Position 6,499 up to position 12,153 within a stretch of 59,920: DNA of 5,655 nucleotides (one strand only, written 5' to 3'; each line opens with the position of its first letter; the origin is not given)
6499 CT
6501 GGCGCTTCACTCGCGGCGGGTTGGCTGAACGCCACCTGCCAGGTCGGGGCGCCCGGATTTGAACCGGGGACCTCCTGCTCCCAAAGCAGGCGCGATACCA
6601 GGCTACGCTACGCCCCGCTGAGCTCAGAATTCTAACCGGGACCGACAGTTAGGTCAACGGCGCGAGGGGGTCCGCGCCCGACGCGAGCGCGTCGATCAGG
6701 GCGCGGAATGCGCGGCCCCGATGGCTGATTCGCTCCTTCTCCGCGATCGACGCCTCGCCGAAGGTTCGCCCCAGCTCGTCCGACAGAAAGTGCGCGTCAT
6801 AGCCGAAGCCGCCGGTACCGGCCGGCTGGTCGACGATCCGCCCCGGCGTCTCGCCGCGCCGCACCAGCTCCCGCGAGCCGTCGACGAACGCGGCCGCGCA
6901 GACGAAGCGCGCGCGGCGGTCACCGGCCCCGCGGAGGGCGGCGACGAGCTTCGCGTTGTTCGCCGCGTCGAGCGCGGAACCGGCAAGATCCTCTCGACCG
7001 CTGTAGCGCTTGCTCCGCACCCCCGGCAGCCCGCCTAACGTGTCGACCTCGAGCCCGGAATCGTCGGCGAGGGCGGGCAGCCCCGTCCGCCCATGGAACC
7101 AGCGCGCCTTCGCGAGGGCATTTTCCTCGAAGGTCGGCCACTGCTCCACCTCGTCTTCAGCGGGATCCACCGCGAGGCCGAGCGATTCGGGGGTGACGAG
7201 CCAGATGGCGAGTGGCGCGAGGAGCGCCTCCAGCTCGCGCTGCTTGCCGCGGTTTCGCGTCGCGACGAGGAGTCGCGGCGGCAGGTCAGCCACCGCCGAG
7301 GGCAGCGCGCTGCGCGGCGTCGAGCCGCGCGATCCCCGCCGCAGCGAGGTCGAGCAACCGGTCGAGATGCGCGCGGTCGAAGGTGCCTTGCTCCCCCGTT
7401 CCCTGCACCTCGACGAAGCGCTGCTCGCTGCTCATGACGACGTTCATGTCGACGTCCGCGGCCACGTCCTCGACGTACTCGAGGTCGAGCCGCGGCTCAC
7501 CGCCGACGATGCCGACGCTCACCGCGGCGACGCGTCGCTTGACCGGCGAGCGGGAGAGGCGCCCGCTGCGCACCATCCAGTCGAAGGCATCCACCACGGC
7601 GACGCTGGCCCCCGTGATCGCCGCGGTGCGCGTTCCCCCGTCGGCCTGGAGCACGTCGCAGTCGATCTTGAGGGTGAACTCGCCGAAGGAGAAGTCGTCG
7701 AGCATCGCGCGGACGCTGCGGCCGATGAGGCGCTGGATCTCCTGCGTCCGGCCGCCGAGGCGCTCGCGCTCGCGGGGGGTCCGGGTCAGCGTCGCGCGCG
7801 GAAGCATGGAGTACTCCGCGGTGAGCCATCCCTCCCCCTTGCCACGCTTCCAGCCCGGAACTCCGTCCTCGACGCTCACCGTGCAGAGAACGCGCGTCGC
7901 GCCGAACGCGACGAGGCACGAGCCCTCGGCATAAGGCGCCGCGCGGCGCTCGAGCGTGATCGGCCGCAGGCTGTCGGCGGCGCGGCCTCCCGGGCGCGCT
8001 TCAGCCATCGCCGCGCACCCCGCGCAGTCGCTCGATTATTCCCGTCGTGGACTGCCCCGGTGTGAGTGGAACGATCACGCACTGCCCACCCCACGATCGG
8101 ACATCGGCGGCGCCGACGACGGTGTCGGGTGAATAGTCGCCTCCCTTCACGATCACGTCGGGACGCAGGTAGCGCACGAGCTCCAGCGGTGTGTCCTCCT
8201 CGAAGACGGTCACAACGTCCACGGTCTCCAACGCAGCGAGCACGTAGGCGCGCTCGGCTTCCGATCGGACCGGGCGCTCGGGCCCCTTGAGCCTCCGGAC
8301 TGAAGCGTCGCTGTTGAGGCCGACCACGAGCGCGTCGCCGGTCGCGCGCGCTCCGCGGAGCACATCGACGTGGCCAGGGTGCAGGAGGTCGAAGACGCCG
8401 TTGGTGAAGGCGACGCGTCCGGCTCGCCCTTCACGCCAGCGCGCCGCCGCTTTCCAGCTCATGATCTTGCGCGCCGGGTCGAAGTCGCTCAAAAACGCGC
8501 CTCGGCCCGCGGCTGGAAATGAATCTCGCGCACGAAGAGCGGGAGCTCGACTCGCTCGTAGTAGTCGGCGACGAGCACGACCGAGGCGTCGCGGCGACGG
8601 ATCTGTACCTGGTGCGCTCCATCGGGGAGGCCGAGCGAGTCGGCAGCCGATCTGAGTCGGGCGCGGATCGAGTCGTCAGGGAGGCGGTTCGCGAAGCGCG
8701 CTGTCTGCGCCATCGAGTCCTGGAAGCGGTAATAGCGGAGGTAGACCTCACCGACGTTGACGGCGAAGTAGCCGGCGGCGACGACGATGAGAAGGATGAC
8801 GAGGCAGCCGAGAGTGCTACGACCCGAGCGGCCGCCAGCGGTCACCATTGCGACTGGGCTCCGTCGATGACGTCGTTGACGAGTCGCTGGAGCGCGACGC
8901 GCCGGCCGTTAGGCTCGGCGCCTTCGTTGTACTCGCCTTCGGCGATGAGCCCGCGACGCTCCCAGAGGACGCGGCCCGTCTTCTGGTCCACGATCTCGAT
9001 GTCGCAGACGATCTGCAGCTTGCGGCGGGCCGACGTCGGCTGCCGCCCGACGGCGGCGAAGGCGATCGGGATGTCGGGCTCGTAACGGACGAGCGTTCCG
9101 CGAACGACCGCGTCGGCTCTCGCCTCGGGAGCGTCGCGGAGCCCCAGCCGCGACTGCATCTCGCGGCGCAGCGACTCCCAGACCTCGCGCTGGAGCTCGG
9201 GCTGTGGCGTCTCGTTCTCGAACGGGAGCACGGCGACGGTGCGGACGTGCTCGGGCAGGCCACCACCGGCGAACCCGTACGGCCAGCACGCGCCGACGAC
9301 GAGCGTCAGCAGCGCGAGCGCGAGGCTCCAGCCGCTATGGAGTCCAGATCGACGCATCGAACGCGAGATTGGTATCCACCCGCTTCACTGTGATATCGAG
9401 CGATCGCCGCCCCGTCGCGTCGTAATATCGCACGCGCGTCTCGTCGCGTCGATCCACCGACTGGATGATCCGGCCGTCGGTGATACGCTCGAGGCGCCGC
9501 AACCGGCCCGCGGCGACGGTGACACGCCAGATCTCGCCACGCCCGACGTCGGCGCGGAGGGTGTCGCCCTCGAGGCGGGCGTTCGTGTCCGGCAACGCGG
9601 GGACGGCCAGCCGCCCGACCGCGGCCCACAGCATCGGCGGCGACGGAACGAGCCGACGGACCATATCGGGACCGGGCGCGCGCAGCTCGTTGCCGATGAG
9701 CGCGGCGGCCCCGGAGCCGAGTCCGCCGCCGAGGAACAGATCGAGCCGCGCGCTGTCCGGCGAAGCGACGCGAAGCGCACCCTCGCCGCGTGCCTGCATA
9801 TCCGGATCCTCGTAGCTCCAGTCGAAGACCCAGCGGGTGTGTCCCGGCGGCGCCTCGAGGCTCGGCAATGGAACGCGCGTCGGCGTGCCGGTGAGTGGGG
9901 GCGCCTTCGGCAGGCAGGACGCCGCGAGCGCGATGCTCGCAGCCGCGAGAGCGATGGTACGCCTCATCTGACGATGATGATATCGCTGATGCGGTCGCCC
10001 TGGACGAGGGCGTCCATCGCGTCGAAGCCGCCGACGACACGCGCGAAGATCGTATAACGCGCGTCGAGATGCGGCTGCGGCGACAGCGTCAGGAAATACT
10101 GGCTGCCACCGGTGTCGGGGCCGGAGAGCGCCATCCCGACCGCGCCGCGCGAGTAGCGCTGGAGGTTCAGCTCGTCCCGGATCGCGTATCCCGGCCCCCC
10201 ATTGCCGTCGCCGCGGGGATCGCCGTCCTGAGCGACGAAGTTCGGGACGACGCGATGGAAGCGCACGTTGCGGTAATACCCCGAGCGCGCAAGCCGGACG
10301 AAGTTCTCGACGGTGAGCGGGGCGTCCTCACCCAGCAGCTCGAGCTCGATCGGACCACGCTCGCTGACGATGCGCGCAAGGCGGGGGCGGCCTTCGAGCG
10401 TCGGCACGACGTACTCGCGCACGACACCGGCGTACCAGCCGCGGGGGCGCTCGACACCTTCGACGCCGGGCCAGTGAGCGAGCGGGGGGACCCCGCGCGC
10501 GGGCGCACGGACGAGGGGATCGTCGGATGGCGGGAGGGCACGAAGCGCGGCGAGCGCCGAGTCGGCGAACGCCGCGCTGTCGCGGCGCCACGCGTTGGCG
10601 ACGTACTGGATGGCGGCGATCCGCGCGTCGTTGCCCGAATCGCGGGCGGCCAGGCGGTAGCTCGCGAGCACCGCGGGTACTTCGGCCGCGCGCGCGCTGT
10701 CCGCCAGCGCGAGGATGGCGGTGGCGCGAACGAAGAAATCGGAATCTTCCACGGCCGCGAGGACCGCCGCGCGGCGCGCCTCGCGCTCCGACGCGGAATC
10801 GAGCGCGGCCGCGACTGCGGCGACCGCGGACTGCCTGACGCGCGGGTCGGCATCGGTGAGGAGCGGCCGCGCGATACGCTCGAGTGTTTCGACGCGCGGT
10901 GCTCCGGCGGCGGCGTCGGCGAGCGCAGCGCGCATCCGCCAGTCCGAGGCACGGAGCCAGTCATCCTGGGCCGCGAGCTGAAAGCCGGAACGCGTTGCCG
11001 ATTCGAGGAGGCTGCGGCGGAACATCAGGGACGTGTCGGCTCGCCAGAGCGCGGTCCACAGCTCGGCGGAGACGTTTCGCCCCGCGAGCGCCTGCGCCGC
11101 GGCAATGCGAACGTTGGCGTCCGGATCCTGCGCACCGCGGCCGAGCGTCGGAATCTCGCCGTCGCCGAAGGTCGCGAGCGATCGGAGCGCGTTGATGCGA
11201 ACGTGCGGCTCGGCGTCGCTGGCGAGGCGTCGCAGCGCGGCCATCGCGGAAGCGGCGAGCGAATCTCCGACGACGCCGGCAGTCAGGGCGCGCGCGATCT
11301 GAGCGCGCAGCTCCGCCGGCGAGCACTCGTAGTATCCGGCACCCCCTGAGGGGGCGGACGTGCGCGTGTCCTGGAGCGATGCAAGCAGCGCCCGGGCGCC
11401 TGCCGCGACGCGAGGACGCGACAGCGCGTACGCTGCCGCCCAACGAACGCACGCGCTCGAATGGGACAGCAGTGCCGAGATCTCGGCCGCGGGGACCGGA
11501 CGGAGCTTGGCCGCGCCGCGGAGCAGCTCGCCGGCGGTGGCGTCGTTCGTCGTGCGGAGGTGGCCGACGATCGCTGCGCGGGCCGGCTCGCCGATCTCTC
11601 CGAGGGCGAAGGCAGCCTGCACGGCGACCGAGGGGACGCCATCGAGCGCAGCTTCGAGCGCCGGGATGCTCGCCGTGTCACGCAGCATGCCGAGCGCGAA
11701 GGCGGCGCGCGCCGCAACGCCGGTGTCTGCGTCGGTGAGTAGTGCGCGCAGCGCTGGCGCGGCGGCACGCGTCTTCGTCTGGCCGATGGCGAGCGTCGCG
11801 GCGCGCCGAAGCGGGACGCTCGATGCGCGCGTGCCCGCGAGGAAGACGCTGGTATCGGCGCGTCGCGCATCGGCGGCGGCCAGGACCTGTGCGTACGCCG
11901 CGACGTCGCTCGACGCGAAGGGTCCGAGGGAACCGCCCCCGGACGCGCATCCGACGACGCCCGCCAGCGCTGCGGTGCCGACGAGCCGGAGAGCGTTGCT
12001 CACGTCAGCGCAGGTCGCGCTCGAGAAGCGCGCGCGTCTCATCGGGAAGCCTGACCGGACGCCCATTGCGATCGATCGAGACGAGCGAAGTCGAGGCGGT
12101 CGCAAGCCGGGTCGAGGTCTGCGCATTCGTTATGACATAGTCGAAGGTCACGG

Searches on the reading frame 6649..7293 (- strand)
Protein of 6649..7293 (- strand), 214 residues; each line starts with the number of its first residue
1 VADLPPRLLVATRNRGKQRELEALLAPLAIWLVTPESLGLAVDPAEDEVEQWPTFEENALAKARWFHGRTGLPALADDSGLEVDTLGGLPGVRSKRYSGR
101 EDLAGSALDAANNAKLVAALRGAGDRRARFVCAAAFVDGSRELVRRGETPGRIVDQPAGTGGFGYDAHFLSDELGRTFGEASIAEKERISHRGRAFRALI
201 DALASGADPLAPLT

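Call 22: search_protein_families(library=pfam, proteins=[window:6649-7293:-])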
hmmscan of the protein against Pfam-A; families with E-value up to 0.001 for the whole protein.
window:6649-7293:- (214 aa): 1 family
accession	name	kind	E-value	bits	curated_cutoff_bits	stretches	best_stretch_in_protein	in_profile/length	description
PF01725.21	Ham1p_like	-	3e-53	180.9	22.5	1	8-201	1-185/186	Ham1 family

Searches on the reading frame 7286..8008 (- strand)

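Call 22: search_protein_families(library=pfam, proteins=[window:7286-8008:-])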
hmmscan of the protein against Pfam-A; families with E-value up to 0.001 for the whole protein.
window:7286-8008:- (240 aa): 2 families
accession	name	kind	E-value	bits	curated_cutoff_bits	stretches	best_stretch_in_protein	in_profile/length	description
PF01138.27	RNase_PH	-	7e-28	98.1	25.5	1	14-141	2-127/130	3' exoribonuclease family, domain 1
PF03725.20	RNase_PH_C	-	4.1e-12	46.3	20.8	1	160-224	3-66/67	3' exoribonuclease family, domain 2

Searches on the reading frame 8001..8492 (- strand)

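Call 22: search_protein_families(library=pfam, proteins=[window:8001-8492:-])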
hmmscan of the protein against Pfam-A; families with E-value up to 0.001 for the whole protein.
window:8001-8492:- (163 aa): 1 family
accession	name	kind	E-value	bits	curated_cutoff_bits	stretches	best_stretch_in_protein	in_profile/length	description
PF01467.32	CTP_transf_like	-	1.8e-16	61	21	1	29-124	1-94/133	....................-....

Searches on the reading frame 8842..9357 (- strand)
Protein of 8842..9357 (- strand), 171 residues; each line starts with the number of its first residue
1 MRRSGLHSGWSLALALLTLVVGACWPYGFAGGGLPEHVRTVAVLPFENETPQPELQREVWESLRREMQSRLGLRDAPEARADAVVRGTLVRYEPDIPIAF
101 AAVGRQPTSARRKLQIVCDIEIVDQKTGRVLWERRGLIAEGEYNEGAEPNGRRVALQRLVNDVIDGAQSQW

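Call 22: search_protein_families(library=pfam, proteins=[window:8842-9357:-])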
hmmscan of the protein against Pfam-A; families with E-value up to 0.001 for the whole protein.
window:8842-9357:- (171 aa): 1 family
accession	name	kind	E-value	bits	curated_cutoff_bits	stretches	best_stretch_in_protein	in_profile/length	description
PF04390.17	LptE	-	2.9e-09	38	23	1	39-162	2-109/118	Lipopolysaccharide-assembly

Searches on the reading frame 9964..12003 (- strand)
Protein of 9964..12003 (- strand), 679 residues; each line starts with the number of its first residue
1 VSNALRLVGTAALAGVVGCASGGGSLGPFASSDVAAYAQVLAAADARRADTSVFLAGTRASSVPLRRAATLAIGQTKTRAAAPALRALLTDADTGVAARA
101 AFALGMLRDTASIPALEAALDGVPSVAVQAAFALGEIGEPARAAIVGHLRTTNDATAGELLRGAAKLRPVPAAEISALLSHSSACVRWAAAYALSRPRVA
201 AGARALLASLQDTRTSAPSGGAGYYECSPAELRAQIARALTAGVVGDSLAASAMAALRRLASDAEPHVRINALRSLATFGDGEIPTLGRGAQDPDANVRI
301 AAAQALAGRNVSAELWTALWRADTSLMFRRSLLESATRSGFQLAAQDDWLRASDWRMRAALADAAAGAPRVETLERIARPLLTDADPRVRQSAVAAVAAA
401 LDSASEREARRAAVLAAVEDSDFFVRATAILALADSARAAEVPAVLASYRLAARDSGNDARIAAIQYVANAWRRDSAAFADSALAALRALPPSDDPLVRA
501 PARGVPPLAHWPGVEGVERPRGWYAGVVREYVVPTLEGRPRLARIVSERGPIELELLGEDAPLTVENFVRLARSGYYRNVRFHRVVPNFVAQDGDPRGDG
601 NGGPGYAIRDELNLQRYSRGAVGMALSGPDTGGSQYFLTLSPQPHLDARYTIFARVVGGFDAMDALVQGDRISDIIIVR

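Call 22: search_protein_families(library=pfam, proteins=[window:9964-12003:-])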
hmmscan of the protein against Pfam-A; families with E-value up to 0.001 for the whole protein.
window:9964-12003:- (679 aa): 5 families
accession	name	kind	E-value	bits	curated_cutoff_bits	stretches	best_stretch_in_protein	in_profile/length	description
PF00160.26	Pro_isomerase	-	2.7e-36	125.6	21.7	1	547-670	7-141/159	Cyclophilin type peptidyl-prolyl cis-trans isomerase/CLD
PF13646.12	HEAT_2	-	8.6e-26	90.5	27.7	3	228-307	12-88/88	HEAT repeats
PF02985.28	HEAT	-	4.9e-15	54.6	23.5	0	284-307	2-25/31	HEAT repeat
PF12717.13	Cnd1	-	2.2e-05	25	26.4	0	380-439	28-88/162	non-SMC mitotic condensation complex subunit 1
PF03130.22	HEAT_PBS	-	2.5e-05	24.8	20.9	1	96-121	1-26/27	PBS lyase HEAT-like repeat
